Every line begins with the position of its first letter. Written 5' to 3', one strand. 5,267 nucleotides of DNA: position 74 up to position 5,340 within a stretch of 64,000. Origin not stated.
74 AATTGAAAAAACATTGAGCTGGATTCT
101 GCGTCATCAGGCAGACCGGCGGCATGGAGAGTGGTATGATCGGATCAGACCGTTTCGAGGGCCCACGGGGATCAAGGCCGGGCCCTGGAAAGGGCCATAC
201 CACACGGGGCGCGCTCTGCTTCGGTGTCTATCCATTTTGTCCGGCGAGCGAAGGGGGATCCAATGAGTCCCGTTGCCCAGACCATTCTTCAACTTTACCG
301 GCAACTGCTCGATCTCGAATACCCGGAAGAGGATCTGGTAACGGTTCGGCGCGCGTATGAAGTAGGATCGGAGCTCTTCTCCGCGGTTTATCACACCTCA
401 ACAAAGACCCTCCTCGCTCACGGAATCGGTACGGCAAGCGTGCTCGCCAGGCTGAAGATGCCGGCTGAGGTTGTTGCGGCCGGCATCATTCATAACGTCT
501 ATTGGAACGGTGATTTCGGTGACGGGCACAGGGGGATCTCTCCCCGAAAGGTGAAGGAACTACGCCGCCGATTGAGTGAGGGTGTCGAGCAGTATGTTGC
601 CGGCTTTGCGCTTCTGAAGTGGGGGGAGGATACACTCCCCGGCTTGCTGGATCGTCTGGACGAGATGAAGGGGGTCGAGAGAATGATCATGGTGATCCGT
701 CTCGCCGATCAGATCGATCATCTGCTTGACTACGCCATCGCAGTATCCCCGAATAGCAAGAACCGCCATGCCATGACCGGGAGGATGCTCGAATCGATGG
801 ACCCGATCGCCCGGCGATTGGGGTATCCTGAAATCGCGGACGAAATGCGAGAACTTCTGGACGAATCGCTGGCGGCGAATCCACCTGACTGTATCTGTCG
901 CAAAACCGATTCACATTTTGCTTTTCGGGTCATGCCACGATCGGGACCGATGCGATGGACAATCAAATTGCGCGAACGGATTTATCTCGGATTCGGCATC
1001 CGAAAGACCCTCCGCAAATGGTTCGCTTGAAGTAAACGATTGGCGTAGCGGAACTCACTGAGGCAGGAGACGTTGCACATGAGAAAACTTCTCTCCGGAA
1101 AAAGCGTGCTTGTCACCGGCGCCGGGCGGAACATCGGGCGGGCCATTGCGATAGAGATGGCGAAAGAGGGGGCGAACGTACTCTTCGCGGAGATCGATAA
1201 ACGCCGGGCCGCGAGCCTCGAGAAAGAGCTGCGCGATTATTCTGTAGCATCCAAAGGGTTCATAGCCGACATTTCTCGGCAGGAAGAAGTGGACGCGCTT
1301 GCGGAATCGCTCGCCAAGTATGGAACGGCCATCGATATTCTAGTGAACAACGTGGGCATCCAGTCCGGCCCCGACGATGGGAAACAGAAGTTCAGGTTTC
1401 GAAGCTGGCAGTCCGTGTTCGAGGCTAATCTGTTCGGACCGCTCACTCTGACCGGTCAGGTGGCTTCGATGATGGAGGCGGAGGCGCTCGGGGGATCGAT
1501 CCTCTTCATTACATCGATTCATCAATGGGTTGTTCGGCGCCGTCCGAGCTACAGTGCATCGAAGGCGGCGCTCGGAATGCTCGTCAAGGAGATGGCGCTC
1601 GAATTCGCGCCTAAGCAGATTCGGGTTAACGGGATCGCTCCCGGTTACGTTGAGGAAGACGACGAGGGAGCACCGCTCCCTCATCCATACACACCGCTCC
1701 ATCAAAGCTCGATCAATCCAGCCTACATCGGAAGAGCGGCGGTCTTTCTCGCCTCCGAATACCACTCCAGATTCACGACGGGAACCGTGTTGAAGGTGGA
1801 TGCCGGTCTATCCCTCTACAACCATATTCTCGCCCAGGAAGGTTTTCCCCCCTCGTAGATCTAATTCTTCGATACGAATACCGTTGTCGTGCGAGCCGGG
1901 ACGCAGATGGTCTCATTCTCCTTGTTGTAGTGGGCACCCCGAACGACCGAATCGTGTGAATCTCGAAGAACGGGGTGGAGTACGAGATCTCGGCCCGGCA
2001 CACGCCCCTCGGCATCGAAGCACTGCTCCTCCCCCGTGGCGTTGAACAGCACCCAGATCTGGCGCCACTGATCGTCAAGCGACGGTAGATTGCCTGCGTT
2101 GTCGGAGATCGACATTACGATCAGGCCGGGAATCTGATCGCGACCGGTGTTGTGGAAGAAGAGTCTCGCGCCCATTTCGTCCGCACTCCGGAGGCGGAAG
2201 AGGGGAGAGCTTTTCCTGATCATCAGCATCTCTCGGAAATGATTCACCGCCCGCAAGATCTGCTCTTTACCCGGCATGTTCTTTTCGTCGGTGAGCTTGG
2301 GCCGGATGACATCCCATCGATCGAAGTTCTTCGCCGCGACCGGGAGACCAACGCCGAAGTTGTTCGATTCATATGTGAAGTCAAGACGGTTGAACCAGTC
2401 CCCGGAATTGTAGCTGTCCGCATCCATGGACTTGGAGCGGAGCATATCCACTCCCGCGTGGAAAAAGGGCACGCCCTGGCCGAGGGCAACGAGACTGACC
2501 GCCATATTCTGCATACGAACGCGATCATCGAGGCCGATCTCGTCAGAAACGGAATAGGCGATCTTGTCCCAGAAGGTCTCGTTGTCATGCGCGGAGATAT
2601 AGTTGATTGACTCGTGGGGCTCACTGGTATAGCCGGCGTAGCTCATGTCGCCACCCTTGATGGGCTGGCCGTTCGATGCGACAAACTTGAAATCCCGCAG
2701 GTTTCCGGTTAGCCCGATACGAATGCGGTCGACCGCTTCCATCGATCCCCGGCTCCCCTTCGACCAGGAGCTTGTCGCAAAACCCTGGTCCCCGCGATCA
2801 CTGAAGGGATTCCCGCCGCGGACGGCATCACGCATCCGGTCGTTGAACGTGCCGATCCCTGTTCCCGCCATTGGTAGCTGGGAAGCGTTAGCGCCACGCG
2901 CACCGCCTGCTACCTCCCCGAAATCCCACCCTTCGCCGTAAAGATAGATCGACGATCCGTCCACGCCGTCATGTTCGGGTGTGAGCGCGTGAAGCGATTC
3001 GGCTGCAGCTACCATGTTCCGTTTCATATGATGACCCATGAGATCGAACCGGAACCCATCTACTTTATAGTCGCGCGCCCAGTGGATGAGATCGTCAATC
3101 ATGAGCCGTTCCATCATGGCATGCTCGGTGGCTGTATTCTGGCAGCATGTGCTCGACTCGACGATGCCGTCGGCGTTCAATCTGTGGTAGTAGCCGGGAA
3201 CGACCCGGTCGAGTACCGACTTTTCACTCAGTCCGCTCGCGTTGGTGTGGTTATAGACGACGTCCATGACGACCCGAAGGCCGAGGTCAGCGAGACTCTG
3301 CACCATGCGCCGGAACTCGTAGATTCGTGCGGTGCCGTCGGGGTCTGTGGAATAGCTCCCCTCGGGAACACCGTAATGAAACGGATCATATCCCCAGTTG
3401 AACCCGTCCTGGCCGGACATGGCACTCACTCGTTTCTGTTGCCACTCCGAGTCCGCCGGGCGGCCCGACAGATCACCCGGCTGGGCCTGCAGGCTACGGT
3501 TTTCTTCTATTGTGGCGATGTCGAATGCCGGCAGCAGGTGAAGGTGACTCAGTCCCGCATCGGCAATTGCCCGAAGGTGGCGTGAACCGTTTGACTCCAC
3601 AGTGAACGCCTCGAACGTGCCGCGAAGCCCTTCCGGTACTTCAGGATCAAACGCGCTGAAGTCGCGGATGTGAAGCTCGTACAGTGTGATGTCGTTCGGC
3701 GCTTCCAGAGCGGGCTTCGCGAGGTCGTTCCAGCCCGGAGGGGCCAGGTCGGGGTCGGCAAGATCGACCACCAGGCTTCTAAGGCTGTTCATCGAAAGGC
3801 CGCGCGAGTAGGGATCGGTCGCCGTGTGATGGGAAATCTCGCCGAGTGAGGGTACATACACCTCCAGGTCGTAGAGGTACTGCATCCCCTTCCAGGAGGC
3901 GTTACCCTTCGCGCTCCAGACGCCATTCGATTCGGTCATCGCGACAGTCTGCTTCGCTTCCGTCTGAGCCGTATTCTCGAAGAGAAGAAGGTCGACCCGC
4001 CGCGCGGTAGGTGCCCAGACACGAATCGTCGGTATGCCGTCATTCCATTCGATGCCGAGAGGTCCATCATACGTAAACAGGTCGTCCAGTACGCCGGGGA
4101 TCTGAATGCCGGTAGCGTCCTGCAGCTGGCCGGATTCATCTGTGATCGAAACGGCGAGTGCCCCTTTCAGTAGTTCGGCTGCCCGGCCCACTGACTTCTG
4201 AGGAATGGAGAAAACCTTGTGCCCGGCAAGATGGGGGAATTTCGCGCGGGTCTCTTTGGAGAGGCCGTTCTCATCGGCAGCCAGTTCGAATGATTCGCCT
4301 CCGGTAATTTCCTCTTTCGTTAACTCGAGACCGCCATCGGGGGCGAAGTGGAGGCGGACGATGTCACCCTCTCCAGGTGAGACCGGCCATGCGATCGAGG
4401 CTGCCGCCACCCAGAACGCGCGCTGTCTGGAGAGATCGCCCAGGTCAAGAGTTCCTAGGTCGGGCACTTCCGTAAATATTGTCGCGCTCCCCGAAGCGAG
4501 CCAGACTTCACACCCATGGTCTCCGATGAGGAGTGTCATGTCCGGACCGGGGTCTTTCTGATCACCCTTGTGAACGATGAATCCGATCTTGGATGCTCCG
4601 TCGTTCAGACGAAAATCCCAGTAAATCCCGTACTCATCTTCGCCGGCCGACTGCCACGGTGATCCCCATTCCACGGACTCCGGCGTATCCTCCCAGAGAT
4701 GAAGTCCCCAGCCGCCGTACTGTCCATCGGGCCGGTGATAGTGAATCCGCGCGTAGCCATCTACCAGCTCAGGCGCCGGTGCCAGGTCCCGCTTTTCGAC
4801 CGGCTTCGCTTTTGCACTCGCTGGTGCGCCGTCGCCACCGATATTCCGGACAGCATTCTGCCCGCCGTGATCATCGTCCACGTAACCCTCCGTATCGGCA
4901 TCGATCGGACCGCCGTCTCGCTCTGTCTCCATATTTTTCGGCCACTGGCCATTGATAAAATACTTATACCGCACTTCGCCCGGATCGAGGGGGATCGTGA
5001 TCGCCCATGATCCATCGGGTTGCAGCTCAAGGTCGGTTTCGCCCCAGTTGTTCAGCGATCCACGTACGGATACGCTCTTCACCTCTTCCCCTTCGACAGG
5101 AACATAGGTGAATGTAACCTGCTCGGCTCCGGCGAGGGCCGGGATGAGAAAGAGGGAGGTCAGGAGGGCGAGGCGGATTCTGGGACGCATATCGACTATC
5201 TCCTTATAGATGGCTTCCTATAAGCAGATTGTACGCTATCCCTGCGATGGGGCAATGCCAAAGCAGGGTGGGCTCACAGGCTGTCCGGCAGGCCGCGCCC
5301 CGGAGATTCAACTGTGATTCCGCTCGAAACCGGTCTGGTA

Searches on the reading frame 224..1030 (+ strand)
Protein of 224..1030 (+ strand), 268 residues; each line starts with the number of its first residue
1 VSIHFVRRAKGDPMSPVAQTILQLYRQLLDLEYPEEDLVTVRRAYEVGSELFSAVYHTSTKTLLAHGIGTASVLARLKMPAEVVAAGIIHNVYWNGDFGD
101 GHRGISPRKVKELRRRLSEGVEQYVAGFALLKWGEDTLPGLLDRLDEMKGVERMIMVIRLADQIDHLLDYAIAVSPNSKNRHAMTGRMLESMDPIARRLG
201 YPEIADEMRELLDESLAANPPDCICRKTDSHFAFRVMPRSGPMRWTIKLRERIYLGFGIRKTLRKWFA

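Call 44: search_protein_families(library=pfam, proteins=[window:224-1030:+], max_evalue=0.00001)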
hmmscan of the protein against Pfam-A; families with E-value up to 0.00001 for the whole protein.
window:224-1030:+ (268 aa): 1 family
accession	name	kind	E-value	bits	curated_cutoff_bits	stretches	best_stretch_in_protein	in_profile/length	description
PF13328.12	HD_4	-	6.7e-07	29.6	27.2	0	49-127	6-73/156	HD domain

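Call 57: find_encoding_contigs(protein=window:224-1030:+, flank=10000, max_places=3)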
Protein window:224-1030:+ (268 aa): no gene with exactly this product is on record in the collection.

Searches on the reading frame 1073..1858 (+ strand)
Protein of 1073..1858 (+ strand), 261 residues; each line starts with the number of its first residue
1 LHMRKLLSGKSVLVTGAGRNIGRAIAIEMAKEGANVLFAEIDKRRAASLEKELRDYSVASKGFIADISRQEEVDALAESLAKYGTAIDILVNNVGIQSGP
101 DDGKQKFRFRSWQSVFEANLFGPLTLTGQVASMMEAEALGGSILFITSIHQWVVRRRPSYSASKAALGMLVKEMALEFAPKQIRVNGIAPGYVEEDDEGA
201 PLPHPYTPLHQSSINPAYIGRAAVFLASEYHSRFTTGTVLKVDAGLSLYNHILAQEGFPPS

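Call 44: search_protein_families(library=pfam, proteins=[window:1073-1858:+], max_evalue=0.00001)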
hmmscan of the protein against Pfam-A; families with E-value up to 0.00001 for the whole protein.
window:1073-1858:+ (261 aa): 2 families
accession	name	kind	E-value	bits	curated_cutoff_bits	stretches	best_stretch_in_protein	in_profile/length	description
PF00106.31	adh_short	-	4.3e-43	147.5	26.6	1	10-194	1-183/195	short chain dehydrogenase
PF13561.12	adh_short_C2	-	1.9e-42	145.9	27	1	16-247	1-236/236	Enoyl-(Acyl carrier protein) reductase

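Call 70: find_encoding_contigs(protein=window:1079-1858:+, flank=10000, max_places=3)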
Protein window:1079-1858:+ (259 aa): no gene with exactly this product is on record in the collection.

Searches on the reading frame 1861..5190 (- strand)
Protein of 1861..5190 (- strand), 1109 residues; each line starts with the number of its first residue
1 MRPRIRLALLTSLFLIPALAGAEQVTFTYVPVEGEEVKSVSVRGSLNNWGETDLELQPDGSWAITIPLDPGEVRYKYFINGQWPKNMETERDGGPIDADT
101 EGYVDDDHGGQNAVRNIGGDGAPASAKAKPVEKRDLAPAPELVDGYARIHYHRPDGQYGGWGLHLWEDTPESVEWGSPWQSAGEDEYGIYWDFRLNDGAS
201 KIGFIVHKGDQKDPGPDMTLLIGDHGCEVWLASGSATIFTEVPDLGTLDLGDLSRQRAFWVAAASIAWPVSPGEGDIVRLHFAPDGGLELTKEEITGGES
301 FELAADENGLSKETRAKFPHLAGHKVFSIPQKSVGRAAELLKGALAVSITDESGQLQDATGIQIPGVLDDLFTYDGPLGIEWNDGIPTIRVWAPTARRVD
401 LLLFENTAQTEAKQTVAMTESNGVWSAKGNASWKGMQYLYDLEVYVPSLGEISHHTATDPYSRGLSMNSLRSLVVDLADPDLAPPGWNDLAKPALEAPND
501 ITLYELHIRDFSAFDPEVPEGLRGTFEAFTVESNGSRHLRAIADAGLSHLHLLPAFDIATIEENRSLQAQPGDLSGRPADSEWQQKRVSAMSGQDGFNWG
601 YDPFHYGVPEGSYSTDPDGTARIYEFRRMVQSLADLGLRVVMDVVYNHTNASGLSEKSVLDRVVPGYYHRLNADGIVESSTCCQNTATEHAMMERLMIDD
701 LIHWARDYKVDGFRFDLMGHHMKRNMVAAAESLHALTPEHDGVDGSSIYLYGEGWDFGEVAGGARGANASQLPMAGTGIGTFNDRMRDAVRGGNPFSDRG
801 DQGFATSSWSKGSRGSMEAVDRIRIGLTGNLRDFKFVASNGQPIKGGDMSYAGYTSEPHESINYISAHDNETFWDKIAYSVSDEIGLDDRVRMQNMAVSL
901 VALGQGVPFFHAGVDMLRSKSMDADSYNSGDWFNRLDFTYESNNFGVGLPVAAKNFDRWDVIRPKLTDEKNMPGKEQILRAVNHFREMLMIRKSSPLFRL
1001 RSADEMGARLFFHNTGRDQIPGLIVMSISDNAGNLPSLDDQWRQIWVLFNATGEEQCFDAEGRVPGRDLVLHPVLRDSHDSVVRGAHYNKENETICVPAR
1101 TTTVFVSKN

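Call 44: search_protein_families(library=pfam, proteins=[window:1861-5190:-], max_evalue=0.00001)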
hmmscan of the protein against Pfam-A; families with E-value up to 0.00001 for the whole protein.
window:1861-5190:- (1109 aa): 5 families
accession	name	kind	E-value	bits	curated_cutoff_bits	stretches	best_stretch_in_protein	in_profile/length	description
PF11852.14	Pullul_strch_C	-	3.6e-55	186.4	29.7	1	940-1107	1-164/165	Alpha-1,6-glucosidases, pullulanase-type, C-terminal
PF17967.7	Pullulanase_N2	-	9.4e-29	100.9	23.2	1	256-370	2-112/112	Pullulanase N2 domain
PF03714.20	PUD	-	1.1e-27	97.2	25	1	146-240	1-97/97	Bacterial pullanase-associated domain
PF02922.24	CBM_48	-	3.2e-17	63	22.4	1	377-462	1-83/83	Carbohydrate-binding module 48 (Isoamylase N-terminal domain)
PF16561.11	AMPK1_CBM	-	9.8e-07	29.3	26.8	1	37-85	11-59/85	Glycogen recognition site of AMP-activated protein kinase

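Call 69: find_encoding_contigs(protein=window:1861-5190:-, flank=10000, max_places=3)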
Protein window:1861-5190:- (1109 aa): no gene with exactly this product is on record in the collection.
